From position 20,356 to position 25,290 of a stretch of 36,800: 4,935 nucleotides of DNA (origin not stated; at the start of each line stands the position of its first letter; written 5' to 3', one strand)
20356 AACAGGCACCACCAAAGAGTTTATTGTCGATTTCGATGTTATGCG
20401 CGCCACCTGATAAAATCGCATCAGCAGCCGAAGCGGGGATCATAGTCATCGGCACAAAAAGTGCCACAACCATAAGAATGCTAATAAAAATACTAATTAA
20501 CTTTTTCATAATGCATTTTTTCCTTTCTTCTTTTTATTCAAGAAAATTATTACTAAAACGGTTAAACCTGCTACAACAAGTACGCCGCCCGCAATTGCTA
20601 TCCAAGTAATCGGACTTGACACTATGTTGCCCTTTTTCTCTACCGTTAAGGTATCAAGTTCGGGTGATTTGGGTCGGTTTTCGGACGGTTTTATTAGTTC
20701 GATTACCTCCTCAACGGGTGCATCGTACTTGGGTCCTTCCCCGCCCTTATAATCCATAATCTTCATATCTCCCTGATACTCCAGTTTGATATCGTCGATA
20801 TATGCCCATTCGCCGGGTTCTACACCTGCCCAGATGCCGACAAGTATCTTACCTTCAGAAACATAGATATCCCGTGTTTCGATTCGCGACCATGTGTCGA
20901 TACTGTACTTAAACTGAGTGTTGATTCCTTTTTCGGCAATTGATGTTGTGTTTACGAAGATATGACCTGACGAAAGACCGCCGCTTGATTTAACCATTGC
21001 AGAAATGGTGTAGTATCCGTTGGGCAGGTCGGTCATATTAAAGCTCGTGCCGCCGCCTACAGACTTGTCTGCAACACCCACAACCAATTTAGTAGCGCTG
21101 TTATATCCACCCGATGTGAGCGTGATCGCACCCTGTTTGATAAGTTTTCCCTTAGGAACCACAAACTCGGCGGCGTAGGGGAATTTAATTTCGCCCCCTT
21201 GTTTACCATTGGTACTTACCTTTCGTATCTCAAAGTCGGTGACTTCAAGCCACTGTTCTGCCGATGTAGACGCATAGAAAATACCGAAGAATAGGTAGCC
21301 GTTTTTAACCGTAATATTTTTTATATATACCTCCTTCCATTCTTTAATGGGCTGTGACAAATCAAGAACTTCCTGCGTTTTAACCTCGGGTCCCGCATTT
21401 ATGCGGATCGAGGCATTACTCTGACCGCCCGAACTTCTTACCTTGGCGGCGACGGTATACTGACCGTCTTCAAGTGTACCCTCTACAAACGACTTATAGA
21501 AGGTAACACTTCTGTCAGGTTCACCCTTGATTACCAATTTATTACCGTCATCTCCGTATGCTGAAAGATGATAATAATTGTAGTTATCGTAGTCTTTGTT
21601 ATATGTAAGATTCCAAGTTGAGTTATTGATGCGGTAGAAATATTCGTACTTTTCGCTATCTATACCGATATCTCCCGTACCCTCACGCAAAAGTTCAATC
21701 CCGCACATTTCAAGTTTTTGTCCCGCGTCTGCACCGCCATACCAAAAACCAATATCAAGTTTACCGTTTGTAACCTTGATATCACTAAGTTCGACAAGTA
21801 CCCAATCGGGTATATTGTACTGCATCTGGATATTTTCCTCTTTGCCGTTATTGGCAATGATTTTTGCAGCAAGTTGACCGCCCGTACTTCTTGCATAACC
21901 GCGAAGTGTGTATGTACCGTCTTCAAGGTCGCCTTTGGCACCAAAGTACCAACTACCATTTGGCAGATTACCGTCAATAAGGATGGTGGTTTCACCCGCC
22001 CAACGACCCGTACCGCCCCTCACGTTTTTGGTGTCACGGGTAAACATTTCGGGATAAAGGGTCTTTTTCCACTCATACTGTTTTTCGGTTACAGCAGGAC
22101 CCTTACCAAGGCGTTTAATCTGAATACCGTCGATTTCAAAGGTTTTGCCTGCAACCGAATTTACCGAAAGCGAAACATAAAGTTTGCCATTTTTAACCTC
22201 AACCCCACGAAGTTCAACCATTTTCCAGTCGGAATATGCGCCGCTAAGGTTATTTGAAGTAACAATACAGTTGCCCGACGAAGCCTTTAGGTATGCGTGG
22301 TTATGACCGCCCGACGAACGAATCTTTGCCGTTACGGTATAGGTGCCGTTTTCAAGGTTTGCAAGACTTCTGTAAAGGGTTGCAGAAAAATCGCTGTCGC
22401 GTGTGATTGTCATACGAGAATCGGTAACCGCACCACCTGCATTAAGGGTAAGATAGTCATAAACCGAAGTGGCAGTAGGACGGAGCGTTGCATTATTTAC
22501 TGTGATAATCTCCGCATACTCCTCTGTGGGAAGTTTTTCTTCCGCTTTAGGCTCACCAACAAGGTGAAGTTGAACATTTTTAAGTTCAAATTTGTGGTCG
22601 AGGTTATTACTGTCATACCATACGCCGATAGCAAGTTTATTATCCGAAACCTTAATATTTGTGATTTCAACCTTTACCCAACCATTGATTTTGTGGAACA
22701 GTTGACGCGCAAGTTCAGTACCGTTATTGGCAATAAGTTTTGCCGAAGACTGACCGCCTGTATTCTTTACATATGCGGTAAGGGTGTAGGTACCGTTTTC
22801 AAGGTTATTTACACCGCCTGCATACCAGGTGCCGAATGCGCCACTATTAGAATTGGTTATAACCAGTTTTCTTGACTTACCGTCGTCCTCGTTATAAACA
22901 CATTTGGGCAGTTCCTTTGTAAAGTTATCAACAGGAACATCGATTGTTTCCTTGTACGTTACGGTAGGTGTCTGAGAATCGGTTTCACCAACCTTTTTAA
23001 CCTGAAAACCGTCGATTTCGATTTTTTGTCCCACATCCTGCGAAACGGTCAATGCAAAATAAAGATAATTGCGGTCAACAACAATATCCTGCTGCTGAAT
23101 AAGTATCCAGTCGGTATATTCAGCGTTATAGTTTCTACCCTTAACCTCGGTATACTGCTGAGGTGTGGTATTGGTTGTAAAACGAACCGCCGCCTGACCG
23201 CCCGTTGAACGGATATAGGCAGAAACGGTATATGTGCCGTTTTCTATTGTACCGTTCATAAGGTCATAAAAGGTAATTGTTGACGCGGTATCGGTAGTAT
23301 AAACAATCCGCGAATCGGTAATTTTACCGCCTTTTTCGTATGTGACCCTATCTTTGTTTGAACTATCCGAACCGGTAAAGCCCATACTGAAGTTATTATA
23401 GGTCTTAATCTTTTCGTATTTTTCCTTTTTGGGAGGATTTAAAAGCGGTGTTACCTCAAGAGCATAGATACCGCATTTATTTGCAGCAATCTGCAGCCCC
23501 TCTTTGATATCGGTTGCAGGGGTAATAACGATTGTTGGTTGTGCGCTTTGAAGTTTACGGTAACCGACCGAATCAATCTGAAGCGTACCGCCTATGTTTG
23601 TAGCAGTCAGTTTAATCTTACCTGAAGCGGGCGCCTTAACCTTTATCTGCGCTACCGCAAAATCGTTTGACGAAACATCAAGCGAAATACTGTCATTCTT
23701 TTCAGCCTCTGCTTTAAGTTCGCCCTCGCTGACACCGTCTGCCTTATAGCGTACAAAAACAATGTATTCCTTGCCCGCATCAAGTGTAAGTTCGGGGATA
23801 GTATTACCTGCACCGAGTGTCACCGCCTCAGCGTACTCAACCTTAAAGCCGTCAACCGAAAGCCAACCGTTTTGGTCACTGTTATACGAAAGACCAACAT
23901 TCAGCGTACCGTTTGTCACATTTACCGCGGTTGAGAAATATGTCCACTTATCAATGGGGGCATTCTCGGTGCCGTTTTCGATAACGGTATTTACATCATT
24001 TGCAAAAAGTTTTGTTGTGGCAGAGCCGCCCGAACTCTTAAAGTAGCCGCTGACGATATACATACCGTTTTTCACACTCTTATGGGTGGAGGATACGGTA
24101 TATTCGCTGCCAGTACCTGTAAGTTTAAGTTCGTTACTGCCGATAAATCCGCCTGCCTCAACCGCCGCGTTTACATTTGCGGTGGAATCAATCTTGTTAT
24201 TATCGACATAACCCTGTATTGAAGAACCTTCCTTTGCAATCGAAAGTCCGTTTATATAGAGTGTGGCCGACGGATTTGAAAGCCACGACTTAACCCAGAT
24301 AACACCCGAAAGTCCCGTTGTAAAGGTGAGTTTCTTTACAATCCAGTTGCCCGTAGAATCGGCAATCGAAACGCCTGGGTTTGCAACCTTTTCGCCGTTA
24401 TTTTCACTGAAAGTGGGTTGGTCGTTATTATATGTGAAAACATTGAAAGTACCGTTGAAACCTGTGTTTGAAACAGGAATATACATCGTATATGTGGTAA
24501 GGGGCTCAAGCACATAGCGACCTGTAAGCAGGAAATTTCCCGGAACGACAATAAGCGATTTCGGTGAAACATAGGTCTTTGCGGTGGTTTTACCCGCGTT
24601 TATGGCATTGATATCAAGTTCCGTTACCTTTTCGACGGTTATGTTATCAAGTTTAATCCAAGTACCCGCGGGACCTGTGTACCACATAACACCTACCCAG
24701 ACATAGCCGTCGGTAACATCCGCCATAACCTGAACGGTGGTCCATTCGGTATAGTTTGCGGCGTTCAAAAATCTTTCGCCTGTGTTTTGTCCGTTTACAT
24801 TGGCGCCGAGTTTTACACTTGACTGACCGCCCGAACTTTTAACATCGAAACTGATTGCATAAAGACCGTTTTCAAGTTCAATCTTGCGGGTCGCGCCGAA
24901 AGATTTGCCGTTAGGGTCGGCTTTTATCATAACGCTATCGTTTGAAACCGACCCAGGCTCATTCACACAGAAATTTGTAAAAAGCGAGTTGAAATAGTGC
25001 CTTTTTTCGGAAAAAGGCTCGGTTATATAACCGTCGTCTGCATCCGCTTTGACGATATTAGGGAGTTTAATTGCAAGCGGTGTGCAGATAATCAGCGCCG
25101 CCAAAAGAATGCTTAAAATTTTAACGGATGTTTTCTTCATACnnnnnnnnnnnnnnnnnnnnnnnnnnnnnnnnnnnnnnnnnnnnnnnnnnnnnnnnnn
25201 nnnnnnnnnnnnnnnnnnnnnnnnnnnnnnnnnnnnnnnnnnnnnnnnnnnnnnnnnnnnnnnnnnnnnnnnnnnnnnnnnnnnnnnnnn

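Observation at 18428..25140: Two catalytic-domain-free proteins built from a recurring CBM-like module with an NG-Y...[KR]-[SN]-[ST]-GG signature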

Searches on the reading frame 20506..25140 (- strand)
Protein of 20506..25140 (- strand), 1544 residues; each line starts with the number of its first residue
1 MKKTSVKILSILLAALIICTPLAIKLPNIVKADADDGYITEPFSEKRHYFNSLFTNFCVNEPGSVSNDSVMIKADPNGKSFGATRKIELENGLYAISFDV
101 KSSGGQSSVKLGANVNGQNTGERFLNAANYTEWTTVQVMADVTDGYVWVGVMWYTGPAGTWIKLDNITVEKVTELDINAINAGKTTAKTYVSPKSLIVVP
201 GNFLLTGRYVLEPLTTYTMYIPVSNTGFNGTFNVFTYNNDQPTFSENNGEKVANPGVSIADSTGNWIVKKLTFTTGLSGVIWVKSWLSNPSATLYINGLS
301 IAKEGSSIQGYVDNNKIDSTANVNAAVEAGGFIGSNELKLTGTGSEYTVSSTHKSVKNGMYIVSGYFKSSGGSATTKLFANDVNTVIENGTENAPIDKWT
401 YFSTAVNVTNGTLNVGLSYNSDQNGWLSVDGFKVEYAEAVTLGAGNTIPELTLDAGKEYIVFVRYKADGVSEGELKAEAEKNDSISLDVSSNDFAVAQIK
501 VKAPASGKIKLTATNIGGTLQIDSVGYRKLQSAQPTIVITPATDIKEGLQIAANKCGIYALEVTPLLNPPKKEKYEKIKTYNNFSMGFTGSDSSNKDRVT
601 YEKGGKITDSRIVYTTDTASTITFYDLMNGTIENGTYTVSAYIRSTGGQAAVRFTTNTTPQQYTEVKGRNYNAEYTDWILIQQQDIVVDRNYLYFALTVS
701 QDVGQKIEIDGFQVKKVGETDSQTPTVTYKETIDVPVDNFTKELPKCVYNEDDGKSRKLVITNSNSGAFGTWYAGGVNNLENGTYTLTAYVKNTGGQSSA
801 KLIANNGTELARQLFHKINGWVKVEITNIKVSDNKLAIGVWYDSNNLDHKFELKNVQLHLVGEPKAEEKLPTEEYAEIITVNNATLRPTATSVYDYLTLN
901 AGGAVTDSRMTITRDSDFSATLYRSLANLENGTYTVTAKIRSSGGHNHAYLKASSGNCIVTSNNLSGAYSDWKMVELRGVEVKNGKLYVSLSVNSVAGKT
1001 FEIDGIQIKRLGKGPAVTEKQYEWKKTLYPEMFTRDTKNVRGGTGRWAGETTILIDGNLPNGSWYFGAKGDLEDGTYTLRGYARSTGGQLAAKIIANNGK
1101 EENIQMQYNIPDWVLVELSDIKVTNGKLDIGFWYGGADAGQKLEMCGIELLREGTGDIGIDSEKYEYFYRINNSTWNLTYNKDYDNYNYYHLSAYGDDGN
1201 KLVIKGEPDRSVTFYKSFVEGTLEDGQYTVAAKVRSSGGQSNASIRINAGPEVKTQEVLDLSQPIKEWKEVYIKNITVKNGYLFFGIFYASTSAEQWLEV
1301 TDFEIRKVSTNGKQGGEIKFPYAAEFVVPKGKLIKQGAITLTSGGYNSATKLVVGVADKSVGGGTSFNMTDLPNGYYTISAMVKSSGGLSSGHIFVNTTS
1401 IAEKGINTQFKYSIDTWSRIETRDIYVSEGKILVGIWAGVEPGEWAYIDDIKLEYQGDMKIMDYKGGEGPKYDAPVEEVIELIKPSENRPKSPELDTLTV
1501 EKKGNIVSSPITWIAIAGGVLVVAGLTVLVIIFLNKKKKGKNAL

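Call 5: search_protein_families(library=pfam, proteins=[window:20506-25140:-], max_evalue=0.1)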
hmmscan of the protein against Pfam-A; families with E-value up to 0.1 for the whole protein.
window:20506-25140:- (1544 aa): 5 families
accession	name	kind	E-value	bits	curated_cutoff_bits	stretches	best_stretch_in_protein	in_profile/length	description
PF04234.18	CopC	-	5.3e-05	24.6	23.3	0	913-947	49-83/92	CopC domain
PF07495.19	Y_Y_Y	-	0.00012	22.4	26.6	0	777-799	32-54/65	Y_Y_Y domain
PF19077.6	Big_13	-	0.00036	21.4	27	0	745-800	29-92/102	Bacterial Ig-like domain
PF14524.12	Wzt_C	-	0.0006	20.2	30.4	0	926-948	91-115/143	Wzt C-terminal domain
PF18692.7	DUF5640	-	0.0023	18.2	28.5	1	1152-1197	21-66/85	Family of unknown function (DUF5640)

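Call 18: find_homologous_proteins(query=window:20506-25140:-, max_evalue=0.001)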
Query window:20506-25140:- (1544 aa): 1 proteins with E <= 0.001 among 8000 candidates.
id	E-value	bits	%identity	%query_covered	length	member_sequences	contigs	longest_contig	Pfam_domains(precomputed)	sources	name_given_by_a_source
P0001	0.0e+0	3475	100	100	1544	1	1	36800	-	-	-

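Call 44: find_related_loci(query=window:20506-25140:-, collection=genome_contigs, flank=10000)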
Query window:20506-25140:- (1544 aa) in genome_contigs; peptide patterns used: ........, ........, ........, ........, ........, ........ (x = any residue, [..] = any of these).
214 stretches matched a pattern, but none encodes a relative of the query by tblastn (E <= 1e-3).

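Call 71: find_related_loci(query=window:20506-25140:-, collection=metagenome_contigs, flank=8000)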
Query window:20506-25140:- (1544 aa) in metagenome_contigs; peptide patterns used: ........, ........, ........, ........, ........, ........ (x = any residue, [..] = any of these).
600 stretches matched a pattern (row limit reached: there are more); 1 encode a relative of the query (tblastn E <= 1e-3); 1 distinct loci.
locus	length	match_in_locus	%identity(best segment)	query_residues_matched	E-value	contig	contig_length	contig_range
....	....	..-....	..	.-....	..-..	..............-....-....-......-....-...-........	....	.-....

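Call 74: search_protein_families(library=ncbifam, proteins=[window:20506-25140:-], max_evalue=0.01)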
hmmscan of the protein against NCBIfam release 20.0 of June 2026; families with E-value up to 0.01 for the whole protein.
window:20506-25140:- (1544 aa): 1 family
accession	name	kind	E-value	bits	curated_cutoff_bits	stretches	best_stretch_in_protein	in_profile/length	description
NF048003.1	GTA_spike_fiber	domain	4.2e-06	27.4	36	1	599-658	32-91/182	phage head spike fiber domain-containing protein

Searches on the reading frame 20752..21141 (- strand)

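Call 13: search_protein_families(library=pfam, proteins=[window:20752-21141:-], max_evalue=10)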
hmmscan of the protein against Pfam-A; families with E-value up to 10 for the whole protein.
window:20752-21141:- (130 aa): 1 family
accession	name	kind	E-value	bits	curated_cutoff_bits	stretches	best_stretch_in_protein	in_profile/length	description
PF07495.19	Y_Y_Y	-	0.057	13.8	26.6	1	28-55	24-51/65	Y_Y_Y domain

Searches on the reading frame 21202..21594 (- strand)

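Call 13: search_protein_families(library=pfam, proteins=[window:21202-21594:-], max_evalue=10)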
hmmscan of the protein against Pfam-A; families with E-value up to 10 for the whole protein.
window:21202-21594:- (131 aa): 3 families
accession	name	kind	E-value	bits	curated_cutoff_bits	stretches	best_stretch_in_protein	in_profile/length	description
PF16871.11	DUF5077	-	0.031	14.8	24.6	1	42-125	42-119/122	Domain of unknown function (DUF5077)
PF14438.12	SM-ATX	-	0.064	13.9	29.8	1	93-113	17-36/81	Ataxin 2 SM domain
PF21230.3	Nakanori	-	0.092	13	27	1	13-58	37-82/160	Nakanori-like protein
